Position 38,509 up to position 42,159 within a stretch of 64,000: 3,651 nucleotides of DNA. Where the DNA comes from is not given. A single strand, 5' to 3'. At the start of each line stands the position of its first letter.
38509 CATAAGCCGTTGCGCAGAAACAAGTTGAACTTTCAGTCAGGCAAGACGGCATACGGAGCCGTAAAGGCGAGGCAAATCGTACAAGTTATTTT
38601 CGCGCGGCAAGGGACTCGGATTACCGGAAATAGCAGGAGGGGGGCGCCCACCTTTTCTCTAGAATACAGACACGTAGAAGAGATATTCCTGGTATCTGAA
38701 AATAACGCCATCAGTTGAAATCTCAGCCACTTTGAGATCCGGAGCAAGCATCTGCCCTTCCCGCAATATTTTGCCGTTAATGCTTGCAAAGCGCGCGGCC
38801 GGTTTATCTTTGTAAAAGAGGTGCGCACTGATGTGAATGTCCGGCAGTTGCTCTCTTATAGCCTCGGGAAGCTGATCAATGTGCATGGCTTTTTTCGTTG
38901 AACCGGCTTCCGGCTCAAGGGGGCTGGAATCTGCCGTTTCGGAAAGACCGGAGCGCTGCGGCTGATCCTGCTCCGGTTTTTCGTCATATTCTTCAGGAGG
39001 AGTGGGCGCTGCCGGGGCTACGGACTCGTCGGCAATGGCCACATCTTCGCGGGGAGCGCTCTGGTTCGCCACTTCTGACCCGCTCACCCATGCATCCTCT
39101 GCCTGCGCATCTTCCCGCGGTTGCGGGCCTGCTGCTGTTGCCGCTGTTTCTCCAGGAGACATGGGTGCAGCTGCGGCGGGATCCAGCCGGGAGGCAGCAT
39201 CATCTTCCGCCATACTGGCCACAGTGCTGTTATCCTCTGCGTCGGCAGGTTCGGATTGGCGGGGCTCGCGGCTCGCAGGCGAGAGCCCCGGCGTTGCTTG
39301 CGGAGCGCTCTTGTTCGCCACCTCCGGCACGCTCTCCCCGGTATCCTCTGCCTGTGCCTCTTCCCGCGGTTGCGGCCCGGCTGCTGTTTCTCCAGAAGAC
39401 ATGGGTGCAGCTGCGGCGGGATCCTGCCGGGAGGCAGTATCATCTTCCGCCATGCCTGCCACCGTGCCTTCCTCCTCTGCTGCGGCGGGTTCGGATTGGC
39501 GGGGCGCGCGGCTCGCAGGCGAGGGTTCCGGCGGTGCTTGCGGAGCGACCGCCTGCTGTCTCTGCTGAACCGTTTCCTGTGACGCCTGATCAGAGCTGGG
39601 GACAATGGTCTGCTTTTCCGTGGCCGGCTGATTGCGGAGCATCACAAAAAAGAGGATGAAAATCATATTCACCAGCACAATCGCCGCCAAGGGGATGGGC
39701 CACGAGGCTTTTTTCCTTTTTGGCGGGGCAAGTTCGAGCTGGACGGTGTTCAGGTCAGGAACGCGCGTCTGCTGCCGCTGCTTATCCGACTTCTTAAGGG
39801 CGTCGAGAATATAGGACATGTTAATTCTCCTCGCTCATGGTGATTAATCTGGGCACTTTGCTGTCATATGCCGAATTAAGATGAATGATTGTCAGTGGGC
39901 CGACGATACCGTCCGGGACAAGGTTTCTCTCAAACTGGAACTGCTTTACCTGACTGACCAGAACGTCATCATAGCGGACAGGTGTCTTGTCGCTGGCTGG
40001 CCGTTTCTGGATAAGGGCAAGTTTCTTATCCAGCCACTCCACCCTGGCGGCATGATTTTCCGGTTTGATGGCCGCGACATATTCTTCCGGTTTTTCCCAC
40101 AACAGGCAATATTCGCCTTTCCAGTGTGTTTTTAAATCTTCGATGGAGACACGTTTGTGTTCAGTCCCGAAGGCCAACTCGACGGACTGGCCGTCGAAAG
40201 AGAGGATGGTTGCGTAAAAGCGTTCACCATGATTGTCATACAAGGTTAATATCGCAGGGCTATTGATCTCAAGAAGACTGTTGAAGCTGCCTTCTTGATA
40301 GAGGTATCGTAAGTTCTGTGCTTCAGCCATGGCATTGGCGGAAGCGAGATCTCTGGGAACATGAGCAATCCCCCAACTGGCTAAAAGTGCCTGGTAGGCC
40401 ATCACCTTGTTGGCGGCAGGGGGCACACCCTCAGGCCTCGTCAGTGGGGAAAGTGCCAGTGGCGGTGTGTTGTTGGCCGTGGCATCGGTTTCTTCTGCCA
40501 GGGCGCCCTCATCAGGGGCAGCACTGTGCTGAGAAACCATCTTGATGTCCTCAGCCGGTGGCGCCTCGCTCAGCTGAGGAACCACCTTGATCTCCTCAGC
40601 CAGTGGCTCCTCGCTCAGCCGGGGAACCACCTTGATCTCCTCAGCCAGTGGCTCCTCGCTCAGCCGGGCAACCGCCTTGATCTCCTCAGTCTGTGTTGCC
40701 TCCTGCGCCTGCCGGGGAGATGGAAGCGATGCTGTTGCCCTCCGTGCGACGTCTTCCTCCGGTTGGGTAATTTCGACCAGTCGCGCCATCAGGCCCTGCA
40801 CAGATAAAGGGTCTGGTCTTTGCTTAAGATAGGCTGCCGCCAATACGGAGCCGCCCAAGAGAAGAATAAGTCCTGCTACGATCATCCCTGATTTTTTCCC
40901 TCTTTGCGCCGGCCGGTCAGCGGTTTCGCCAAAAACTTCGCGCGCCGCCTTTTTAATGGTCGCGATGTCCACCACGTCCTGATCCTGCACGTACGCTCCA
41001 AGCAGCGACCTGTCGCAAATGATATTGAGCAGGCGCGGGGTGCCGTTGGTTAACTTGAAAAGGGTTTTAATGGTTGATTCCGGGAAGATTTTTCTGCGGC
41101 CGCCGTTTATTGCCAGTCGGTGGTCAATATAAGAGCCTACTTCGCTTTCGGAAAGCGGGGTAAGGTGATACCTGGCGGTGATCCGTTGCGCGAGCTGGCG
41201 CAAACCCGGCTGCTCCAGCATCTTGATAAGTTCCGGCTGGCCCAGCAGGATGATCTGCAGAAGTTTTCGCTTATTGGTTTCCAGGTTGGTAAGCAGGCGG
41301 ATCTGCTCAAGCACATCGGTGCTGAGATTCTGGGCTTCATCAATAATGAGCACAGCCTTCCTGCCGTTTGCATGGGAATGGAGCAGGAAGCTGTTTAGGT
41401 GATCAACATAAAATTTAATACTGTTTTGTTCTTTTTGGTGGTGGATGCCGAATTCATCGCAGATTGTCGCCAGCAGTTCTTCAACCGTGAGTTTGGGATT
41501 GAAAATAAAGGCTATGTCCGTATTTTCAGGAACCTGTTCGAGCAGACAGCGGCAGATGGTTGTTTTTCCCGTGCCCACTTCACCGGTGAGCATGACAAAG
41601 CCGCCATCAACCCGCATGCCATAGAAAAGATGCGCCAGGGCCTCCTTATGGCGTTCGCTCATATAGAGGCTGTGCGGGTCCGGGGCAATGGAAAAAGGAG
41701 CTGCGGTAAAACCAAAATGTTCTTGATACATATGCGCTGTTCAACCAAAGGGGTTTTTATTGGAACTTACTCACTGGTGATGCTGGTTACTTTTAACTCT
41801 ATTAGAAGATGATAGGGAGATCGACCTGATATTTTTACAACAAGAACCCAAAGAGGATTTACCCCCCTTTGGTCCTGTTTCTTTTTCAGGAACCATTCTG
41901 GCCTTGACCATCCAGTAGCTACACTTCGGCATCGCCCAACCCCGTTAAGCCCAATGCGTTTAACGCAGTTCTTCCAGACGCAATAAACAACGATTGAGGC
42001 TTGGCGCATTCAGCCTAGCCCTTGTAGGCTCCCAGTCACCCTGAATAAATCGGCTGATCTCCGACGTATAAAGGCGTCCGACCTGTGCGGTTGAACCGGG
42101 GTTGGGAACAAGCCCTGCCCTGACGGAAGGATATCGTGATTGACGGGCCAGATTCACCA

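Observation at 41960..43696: Compact two-gene ABC-ATPase plus Toprim-like (DUF4276-like) module: a miniature OLD/PARIS-type candidate defence system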

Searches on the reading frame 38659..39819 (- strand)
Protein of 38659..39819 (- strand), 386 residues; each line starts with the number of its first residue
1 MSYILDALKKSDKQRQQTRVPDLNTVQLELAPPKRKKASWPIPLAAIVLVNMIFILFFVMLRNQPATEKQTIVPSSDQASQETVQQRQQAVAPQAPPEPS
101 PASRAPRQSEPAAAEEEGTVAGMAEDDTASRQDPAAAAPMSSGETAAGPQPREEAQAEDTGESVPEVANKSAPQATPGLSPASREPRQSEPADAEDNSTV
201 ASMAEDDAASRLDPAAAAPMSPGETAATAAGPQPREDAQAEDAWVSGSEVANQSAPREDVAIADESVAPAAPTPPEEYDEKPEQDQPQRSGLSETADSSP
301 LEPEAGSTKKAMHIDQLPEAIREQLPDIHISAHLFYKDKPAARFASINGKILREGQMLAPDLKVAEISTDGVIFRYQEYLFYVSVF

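Call 3: search_protein_families(library=pfam, proteins=[window:38659-39819:-], max_evalue=0.1)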
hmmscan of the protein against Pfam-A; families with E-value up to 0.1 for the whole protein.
window:38659-39819:- (386 aa): 1 family
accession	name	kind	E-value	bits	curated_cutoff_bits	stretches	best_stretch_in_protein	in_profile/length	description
PF16537.11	T2SSB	-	2.5e-15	56.3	28.4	1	325-383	1-58/60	Type II secretion system protein B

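Call 75: search_protein_families(library=padloc, proteins=[window:38662-39819:-], max_evalue=0.00001)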
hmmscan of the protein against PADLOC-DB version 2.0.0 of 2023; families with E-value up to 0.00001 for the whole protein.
window:38662-39819:- (386 aa): 0 families

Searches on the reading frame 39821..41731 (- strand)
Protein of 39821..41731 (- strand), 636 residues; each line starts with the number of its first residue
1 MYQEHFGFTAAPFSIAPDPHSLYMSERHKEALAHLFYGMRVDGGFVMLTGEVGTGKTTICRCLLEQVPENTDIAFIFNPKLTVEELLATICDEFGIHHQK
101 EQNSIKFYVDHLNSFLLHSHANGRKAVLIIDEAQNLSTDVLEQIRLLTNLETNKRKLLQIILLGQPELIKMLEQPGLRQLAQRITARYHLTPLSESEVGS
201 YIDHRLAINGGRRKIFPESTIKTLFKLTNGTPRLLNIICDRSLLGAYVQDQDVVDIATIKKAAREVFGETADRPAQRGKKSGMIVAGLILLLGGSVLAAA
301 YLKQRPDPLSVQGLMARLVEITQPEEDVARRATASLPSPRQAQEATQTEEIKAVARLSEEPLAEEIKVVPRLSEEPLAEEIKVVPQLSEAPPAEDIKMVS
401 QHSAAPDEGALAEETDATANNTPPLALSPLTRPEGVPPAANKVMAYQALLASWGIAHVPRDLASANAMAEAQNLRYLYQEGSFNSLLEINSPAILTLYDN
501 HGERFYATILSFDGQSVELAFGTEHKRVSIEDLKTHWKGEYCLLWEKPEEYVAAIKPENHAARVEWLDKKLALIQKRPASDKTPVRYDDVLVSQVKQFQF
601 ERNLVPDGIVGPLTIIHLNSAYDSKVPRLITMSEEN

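Call 3: search_protein_families(library=pfam, proteins=[window:39821-41731:-], max_evalue=0.1)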
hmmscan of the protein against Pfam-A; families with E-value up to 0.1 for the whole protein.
window:39821-41731:- (636 aa): 30 families (the best 25 are shown)
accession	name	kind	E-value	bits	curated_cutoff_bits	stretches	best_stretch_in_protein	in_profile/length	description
PF13401.12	AAA_22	-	6.5e-28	98.1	27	1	42-172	4-130/130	AAA domain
PF13191.12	AAA_16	-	1.5e-13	52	32.6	1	22-157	2-164/167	AAA ATPase domain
PF01471.23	PG_binding_1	-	2.5e-06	28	23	1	563-615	4-54/57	Putative peptidoglycan binding domain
PF21327.3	GspA_C39-like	-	4e-05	24.4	27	1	449-545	4-97/97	GspA, peptidase C39-like domain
PF13245.12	AAA_19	-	5.2e-05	23.9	25.1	1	43-164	11-124/134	AAA domain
PF14532.12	Sigma54_activ_2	-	0.00012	22.8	25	1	46-193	24-138/138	Sigma-54 interaction domain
PF20703.3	nSTAND1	-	0.00013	22.2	27.1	1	39-204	30-198/379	Novel STAND NTPase 1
PF13604.12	AAA_30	-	0.0002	21.6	27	1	44-167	19-126/191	AAA domain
PF13173.12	AAA_14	-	0.00035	21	27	1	45-198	4-128/129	AAA domain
PF09848.15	SLFN-g3_helicase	-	0.00044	20.1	24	1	46-173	4-131/354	Schlafen group 3, DNA/RNA helicase domain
PF00004.35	AAA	-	0.00071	20.5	21.2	1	46-177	1-119/131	ATPase family associated with various cellular activities (AAA)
PF07728.20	AAA_5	-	0.0012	19.3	22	1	46-155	2-95/139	AAA domain (dynein-related subfamily)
PF20720.3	nSTAND3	-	0.0019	18.4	27.2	1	44-73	18-48/155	Novel STAND NTPase 3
PF10412.15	TrwB_AAD_bind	-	0.0021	17.5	20.5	1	39-78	11-50/387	Type IV secretion-system coupling protein DNA-binding domain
PF12775.13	AAA_7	-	0.0026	17.8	25.8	1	46-90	36-82/181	P-loop containing dynein motor region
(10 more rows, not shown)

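Call 75: search_protein_families(library=padloc, proteins=[window:39824-41731:-], max_evalue=0.00001)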
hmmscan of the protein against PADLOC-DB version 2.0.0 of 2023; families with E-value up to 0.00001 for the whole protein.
window:39824-41731:- (636 aa): 0 families

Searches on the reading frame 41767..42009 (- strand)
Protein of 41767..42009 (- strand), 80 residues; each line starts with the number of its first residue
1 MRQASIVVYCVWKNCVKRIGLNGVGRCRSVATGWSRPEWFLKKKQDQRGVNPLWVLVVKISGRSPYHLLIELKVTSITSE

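Call 62: search_protein_families(library=pfam, proteins=[window:41767-42009:-], max_evalue=0.01)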
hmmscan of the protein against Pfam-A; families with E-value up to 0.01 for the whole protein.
window:41767-42009:- (80 aa): 0 families
